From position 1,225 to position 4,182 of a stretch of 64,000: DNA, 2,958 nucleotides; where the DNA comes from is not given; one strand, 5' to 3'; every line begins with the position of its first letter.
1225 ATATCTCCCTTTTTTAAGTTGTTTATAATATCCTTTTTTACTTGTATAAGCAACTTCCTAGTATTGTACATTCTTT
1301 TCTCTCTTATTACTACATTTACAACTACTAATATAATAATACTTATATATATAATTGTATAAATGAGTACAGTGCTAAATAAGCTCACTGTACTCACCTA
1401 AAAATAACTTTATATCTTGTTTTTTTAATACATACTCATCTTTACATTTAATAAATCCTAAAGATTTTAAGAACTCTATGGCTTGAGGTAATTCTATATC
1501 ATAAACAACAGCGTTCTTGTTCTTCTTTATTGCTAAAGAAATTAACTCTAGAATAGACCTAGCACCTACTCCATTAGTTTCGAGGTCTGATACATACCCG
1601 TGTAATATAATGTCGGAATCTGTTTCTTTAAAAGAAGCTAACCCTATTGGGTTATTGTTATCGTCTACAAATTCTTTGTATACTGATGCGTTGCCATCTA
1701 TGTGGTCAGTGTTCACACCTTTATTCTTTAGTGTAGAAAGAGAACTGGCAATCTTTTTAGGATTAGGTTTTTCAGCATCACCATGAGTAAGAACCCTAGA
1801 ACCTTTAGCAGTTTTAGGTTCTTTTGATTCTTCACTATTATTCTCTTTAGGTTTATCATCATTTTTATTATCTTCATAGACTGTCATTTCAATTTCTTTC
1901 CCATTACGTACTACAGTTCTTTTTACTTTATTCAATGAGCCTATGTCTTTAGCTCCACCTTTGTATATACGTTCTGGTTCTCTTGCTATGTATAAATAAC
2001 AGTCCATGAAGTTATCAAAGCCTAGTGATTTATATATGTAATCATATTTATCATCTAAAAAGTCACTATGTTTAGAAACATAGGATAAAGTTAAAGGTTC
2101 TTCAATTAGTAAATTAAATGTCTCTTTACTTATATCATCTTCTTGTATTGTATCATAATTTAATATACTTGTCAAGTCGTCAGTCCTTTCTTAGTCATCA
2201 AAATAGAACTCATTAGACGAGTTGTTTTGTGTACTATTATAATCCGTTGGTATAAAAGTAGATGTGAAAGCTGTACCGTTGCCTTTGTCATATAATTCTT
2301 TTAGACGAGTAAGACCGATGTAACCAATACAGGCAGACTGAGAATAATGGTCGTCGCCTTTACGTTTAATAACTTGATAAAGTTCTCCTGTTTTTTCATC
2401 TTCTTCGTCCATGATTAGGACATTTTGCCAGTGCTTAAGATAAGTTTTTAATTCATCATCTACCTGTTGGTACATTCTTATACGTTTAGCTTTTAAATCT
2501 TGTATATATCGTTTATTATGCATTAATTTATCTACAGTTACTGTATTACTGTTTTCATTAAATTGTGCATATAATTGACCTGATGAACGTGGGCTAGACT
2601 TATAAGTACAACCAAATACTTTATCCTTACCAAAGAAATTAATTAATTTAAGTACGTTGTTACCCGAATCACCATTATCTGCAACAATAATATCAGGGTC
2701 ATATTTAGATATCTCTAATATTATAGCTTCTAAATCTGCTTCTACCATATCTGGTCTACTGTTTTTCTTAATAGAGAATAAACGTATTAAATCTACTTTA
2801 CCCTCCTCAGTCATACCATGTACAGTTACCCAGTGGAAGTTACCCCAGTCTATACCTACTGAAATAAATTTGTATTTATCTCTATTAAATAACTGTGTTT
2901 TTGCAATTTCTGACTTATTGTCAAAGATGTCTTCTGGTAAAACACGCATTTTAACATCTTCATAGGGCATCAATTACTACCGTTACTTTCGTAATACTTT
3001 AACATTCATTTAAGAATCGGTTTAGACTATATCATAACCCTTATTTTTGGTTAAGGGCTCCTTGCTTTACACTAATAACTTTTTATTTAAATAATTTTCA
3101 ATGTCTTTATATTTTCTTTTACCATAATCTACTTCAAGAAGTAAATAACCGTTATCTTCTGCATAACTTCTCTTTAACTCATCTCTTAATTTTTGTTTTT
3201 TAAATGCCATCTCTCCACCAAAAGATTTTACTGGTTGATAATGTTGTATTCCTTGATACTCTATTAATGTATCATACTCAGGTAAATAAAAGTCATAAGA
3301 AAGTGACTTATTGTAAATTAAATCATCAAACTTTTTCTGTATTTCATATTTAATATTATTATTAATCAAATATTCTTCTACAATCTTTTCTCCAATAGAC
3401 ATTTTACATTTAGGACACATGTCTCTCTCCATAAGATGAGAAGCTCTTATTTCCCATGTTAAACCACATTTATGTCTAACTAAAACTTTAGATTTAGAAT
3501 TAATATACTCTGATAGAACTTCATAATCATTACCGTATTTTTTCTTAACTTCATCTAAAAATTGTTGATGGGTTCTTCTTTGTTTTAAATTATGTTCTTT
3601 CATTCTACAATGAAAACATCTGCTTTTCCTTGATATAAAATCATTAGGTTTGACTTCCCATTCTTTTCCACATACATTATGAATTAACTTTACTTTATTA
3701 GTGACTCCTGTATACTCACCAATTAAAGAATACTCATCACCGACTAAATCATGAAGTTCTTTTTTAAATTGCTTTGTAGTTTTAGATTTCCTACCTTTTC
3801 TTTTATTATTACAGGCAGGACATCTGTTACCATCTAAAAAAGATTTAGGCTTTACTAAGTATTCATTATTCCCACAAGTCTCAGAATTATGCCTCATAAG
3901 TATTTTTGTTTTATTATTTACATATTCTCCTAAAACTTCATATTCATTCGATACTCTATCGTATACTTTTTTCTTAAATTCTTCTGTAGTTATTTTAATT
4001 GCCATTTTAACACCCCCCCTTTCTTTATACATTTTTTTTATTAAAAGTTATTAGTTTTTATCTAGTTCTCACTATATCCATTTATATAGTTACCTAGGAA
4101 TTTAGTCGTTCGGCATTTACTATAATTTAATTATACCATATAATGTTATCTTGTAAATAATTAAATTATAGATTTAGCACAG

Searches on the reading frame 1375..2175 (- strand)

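Call 76: search_protein_families(library=phrogs, proteins=[window:1375-2175:-], max_evalue=1e-10)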
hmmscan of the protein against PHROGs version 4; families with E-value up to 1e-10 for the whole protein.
window:1375-2175:- (266 aa): 1 family
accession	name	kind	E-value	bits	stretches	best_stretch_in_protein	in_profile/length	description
phrog_1917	-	head and packaging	9.7e-104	348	1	2-264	7-274/276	virion structural protein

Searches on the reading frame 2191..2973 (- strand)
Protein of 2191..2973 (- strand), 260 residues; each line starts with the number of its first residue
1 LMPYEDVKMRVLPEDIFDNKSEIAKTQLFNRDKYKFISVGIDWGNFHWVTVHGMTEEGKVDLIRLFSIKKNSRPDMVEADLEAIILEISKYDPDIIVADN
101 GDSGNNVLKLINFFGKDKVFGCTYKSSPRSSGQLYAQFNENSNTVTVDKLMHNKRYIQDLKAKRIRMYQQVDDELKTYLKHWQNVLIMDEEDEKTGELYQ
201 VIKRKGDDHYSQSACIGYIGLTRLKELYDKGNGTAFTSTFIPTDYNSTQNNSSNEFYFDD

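Call 76: search_protein_families(library=phrogs, proteins=[window:2191-2973:-], max_evalue=1e-10)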
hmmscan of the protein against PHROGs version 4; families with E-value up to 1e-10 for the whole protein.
window:2191-2973:- (260 aa): 1 family
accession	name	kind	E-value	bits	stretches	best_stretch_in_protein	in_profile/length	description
phrog_675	-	head and packaging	1.5e-93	315.1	1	2-251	326-573/576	terminase large subunit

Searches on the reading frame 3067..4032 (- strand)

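Call 76: search_protein_families(library=phrogs, proteins=[window:3067-4032:-], max_evalue=1e-10)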
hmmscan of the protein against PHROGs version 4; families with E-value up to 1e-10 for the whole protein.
window:3067-4032:- (321 aa): 5 families
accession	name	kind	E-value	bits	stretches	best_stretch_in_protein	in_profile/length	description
phrog_559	-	DNA, RNA and nucleotide metabolism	6.5e-87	293.7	1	9-317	118-411/607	HNH endonuclease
phrog_9084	-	DNA, RNA and nucleotide metabolism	1.7e-37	130.3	1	202-318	51-167/187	homing endonuclease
phrog_681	-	DNA, RNA and nucleotide metabolism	1.1e-28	101.2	1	13-215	237-435/576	endonuclease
phrog_4538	-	unknown function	2e-28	100.5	1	167-319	182-333/447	-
phrog_7140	-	DNA, RNA and nucleotide metabolism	2.3e-14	54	1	205-317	116-227/423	intron encoded nuclease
